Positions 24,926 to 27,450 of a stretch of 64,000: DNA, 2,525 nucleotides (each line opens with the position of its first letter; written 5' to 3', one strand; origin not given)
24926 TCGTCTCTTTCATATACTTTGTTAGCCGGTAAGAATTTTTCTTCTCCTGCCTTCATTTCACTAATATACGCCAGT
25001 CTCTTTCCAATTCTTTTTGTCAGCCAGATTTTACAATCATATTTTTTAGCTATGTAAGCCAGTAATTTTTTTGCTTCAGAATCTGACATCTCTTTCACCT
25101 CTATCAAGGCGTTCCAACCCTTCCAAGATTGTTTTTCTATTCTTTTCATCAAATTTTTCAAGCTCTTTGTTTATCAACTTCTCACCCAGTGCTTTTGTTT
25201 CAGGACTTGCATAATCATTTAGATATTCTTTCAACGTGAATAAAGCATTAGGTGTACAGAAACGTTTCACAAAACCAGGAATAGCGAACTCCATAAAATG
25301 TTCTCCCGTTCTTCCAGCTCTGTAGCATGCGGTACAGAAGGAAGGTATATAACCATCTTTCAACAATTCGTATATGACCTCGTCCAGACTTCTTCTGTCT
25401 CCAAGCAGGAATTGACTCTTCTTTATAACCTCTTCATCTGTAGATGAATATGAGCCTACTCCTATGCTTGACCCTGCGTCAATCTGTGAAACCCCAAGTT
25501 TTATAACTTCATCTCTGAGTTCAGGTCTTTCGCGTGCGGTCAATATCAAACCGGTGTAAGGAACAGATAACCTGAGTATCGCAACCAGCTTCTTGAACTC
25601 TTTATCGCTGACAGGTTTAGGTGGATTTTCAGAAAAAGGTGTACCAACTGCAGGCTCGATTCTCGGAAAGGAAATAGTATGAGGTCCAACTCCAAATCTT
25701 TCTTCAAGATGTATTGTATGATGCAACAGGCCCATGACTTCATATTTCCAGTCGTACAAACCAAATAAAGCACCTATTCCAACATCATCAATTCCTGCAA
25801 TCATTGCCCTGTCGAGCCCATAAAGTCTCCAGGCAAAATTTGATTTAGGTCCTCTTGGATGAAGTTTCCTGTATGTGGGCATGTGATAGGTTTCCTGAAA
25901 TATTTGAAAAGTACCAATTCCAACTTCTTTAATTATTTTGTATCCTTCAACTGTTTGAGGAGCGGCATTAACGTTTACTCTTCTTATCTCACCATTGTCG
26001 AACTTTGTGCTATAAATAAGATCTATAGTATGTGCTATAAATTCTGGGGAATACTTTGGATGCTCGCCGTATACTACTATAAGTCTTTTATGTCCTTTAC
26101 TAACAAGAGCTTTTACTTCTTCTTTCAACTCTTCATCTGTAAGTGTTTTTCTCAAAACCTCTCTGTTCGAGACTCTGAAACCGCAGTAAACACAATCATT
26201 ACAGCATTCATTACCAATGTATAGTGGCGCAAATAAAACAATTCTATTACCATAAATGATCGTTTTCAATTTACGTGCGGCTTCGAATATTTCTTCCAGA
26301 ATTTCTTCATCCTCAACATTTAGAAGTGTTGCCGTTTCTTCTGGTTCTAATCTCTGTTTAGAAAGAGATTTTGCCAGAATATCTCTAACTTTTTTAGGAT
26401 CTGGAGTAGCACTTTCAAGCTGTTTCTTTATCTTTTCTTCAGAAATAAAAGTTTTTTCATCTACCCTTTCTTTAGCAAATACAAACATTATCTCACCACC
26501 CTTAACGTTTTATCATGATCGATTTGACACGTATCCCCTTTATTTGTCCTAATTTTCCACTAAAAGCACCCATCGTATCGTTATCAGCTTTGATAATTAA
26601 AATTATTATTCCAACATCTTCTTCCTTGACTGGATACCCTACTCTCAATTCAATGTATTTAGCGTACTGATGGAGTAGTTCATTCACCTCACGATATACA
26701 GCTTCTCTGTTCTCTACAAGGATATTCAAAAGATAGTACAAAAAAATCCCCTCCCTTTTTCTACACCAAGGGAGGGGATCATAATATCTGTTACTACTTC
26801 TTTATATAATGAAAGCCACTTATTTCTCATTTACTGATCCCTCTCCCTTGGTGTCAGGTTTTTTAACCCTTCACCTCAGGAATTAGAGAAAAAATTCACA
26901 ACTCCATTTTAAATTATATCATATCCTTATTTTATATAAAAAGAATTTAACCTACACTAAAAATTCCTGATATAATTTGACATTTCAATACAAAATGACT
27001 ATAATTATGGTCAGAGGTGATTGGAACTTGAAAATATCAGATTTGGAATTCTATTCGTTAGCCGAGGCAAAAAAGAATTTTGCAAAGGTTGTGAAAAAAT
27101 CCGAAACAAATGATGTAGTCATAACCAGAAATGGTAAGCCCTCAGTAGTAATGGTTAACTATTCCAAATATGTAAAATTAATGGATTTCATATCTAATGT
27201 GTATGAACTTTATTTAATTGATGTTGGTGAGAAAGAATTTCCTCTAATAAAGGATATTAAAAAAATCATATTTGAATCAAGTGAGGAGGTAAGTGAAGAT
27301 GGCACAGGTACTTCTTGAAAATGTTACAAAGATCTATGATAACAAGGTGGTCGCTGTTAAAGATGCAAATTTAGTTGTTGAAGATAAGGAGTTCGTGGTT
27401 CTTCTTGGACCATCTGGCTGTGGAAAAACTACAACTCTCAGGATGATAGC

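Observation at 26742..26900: Mutually exclusive terminator and antiterminator structures directly abutting the start codon of the hydG/hydE operon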

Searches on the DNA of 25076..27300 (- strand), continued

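Call 26: search_with_rna_model(model_id=R1, sources=[window, L001, L002, L003, L004, L005, L006, L007, L008, L009, L010, L011, L012, L013, L014, L015, L016, L017, L018, L019, L020, L021, L022, L023, L024, L025, L026, L027, L028, L029, L030, L031, L032, L033, L034, L035, L036, L037, L038, L039, L040, L041, L042, L043, L044, L045, L046, L047, L048, L049, L050, L051, L052, L053, L054, L055, L056, L057, L058, L059, L060, L061, L062, L063, L064, L065, L066, L067, L068, L069, L070, L071, L072, L073, L074, L075, L076, L077, L078, L079, L080], max_evalue=10, make_alignment=true)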
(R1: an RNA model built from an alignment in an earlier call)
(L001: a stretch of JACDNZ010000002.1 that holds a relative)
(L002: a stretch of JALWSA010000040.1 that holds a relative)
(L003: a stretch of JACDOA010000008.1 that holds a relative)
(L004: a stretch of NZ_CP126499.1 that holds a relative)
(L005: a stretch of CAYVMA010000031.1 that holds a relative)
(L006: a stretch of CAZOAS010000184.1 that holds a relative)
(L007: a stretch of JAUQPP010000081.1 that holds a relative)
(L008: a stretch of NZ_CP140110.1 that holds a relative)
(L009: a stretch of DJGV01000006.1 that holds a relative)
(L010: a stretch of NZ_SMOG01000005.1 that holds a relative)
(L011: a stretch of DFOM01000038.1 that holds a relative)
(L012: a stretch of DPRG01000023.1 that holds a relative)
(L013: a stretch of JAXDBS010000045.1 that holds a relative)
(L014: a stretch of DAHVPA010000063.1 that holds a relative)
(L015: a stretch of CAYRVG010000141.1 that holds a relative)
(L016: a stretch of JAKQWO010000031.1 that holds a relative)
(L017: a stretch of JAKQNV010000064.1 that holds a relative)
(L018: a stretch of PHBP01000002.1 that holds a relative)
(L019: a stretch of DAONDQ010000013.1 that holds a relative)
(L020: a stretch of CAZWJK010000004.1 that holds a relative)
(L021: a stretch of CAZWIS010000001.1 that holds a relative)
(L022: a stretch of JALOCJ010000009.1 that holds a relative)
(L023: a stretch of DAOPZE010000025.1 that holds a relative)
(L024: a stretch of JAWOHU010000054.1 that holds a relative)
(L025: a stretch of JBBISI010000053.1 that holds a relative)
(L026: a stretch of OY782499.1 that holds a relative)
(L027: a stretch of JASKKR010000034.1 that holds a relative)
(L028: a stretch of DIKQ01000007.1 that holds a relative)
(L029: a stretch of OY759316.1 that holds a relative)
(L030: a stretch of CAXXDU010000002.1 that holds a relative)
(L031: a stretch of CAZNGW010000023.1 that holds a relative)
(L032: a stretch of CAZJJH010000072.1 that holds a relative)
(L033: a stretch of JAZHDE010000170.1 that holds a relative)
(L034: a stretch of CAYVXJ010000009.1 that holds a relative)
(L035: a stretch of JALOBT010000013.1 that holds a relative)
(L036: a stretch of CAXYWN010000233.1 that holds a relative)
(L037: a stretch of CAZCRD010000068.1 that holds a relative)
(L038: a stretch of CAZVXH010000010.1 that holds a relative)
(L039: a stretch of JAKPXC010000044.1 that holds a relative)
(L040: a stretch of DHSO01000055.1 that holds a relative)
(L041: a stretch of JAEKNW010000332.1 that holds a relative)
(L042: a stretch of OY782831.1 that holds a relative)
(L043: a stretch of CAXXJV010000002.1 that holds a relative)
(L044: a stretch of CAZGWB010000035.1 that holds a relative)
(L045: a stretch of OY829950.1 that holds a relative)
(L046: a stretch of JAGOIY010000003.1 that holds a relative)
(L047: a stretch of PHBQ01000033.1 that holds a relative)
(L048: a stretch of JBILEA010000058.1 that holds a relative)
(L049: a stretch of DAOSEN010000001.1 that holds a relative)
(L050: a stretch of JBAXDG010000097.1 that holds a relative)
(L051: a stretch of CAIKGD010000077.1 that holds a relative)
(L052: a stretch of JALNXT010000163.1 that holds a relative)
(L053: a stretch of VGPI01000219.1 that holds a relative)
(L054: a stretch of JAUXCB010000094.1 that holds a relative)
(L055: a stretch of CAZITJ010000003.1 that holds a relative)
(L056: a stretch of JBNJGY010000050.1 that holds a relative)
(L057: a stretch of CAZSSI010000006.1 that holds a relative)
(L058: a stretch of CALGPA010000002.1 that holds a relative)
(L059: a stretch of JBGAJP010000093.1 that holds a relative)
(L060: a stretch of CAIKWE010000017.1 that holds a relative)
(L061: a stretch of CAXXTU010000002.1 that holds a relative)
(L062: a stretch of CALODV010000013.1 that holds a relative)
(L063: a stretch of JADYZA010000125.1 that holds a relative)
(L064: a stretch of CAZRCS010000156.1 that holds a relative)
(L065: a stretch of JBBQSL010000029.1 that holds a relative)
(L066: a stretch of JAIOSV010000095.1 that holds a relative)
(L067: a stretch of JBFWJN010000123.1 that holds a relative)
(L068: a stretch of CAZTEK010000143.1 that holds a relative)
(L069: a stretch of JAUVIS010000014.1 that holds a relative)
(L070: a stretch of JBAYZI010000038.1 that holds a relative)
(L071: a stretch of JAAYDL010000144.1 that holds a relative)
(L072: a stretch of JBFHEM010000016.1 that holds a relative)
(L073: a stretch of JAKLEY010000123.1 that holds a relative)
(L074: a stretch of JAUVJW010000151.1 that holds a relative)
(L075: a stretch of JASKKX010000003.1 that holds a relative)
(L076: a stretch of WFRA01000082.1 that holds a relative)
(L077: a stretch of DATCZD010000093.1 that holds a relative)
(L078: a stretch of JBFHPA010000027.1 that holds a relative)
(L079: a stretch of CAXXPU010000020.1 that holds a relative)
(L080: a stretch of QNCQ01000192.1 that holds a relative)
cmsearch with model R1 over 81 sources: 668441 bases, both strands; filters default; matches with E-value up to 10: 54.
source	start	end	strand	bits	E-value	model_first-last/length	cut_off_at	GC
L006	1645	1702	+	71.5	1.3e-13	1-58/58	no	0.48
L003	3632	3690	+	70.2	2.6e-13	1-58/58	no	0.42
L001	3614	3670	+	69.5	3.8e-13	1-58/58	no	0.46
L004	3498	3558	+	67.3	1.2e-12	1-58/58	no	0.49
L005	1730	1790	+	67.3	1.2e-12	1-58/58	no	0.49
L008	3545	3603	+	67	1.4e-12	1-58/58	no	0.53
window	26832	26891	-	65.2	3.9e-12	1-58/58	no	0.43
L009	3484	3540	+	64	7.2e-12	1-58/58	no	0.42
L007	1710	1767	+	62.5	1.7e-11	1-58/58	no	0.5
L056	3569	3625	+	60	6.5e-11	1-58/58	no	0.32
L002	2607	2665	+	35.8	3.2e-05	1-58/58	no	0.54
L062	3609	3665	+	34.3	7.1e-05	1-58/58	no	0.39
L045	3584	3640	+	32.1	0.00023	1-58/58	no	0.3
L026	3595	3650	+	30.5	0.00055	1-58/58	no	0.27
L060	1049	1105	+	26.3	0.0054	1-58/58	no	0.51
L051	399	454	+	26.2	0.0058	1-58/58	no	0.54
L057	989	1045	+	23.7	0.023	1-58/58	no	0.53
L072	450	505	+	23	0.032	1-58/58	no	0.52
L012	160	216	+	22.1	0.054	1-58/58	no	0.53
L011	3598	3654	+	20.3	0.14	1-58/58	no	0.42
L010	3597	3649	+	20.3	0.14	1-58/58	no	0.42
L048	765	820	+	20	0.17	1-58/58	no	0.48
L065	820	873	+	19.8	0.19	1-58/58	no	0.5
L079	3620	3659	+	19.4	0.23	10-50/58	no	0.45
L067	903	959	+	19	0.29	1-58/58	no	0.53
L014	6017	6074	-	18.9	0.3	1-58/58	no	0.43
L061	3615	3671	+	18.7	0.33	1-58/58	no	0.53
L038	3600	3653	+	17.8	0.56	1-58/58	no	0.5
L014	2690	2743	+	17.6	0.62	1-58/58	no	0.44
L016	2223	2274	+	17.2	0.76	1-58/58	no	0.46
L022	3603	3659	+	16.7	0.98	1-58/58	no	0.39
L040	5658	5702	+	16.1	1.4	1-58/58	no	0.31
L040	3607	3663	+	16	1.5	1-58/58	no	0.44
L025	3605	3638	+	16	1.5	11-46/58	no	0.53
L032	1001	1057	+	15.9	1.6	1-58/58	no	0.44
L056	3664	3697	-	15.8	1.6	1-58/58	no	0.29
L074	4795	4858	+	15.3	2.2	1-58/58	no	0.48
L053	534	589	+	14.9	2.6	1-58/58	no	0.5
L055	834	870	+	14.9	2.6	10-49/58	no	0.62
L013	3427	3458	+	14.8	2.8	12-45/58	no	0.59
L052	1579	1628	+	14.6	3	1-58/58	no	0.42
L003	3703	3745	+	14.4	3.4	1-58/58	no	0.42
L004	3633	3672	+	14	4.2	1-58/58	no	0.38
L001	3700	3740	-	13.8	4.9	1-58/58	no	0.41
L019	861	915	+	13.7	5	1-58/58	no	0.42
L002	5418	5462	+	13.6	5.3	1-58/58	no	0.42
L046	3609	3661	+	13.6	5.4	1-58/58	no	0.53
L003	3701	3743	-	13.4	5.8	1-58/58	no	0.42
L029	3626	3658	+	13.2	6.6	12-45/58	no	0.55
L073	2621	2677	+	12.9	7.7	1-58/58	no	0.53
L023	3616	3672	+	12.9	7.9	1-58/58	no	0.49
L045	4434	4468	+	12.8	8.4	1-58/58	no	0.34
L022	7469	7509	-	12.6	9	1-58/58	no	0.37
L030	3406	3459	+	12.5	9.9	1-58/58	no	0.39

Alignment A2: 54 matches aligned to the model, 89 columns, each read 5' to 3' on its own strand. Consensus structure (alignment columns), stored with it:
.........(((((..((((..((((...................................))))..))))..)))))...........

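Call 43: build_rna_model(alignment_id=A3, structure=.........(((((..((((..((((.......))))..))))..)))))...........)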
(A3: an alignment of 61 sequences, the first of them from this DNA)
Model R2 built from alignment A3 (61 sequences, 61 columns); structure: as given.
model positions 57; base pairs 12; branch points 0; effective number of sequences 61; information 0.904 bits per position. Calibrated on 0.2 Mb of random sequence (short: E-values are rough).
structure used (alignment columns):
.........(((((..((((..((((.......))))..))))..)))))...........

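Call 52: search_with_rna_model(model_id=R2, sources=[L203, L204, L201, L202, L050, L054, L059, L063, L071, L076, L080, L077, L078, L064, L066, L069, L074, L012, window], max_evalue=10, show_alignments=4)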
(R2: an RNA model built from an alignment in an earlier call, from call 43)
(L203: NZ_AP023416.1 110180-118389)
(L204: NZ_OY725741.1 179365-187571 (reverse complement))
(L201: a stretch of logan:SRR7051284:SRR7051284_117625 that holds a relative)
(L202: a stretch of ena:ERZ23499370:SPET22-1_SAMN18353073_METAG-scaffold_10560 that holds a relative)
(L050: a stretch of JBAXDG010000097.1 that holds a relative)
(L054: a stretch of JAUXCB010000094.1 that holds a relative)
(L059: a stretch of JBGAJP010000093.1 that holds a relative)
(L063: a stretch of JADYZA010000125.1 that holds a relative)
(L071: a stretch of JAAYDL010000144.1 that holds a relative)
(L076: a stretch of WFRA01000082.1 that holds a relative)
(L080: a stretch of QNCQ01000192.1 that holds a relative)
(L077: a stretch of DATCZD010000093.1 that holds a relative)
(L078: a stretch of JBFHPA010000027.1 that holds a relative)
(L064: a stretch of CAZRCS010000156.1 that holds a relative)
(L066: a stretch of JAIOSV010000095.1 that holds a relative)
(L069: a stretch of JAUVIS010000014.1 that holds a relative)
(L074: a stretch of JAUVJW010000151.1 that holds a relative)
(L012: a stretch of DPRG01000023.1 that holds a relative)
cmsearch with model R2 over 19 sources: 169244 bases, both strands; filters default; matches with E-value up to 10: 6.
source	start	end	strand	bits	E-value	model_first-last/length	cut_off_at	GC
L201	2906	2962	+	51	6.6e-12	1-57/57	no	0.49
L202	678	734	+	48.7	3e-11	1-57/57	no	0.51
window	26832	26891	-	46.7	1.2e-10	1-57/57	no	0.43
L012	160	216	+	24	0.00043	1-57/57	no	0.53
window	63751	63784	-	11.5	1.8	1-57/57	no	0.38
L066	1610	1661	+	11.3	2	1-57/57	no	0.48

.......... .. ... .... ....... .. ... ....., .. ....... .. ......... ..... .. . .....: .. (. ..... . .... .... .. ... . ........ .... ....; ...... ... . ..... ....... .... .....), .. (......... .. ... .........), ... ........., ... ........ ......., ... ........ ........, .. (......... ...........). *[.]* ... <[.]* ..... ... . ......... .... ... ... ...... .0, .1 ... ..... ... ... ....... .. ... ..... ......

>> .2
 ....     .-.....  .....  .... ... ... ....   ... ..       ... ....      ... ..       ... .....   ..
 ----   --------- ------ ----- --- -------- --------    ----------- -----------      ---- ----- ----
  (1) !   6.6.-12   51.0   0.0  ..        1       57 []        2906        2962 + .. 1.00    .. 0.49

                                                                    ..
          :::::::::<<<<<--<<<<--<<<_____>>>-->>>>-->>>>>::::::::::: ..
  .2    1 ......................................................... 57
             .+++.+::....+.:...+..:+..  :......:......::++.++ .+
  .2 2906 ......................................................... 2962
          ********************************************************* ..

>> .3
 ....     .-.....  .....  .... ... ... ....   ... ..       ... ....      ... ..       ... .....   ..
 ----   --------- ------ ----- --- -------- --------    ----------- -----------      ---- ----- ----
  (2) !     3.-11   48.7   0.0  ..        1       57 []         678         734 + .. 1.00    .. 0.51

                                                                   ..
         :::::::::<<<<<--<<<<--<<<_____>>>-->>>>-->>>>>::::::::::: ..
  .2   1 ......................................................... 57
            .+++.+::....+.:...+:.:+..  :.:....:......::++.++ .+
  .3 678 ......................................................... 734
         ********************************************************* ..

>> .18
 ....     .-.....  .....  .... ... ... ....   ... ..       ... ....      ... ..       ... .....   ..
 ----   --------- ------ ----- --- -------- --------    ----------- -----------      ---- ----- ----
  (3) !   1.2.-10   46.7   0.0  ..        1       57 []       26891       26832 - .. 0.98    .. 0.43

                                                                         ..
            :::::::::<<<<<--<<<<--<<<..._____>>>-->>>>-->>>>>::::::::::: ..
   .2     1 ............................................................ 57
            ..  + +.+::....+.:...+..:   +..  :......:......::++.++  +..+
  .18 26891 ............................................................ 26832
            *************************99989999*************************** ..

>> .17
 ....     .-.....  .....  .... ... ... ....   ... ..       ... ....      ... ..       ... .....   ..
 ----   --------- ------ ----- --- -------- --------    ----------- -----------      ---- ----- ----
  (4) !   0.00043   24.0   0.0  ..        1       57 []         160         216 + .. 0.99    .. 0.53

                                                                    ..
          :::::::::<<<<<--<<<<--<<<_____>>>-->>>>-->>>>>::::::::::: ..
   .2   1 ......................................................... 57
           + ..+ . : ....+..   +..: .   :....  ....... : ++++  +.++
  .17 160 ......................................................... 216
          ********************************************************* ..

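Call 66: search_with_rna_model(model_id=R2, sources=[L205, L206, L207, L208], max_evalue=1)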
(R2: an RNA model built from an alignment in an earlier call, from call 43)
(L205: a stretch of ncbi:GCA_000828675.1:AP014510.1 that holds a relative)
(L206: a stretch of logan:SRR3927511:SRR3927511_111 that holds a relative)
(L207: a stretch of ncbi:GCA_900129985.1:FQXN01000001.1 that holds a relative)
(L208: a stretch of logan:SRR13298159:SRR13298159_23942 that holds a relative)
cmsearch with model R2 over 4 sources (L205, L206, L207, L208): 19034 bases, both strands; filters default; matches with E-value up to 1: 4.
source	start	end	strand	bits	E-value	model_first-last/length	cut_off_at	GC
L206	2385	2442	+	49.8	1.6e-12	1-57/57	no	0.43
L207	2383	2440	+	49.7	1.7e-12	1-57/57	no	0.43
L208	2357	2416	+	44.6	5.3e-11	1-57/57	no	0.47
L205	2399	2455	+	43.4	1.1e-10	1-57/57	no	0.47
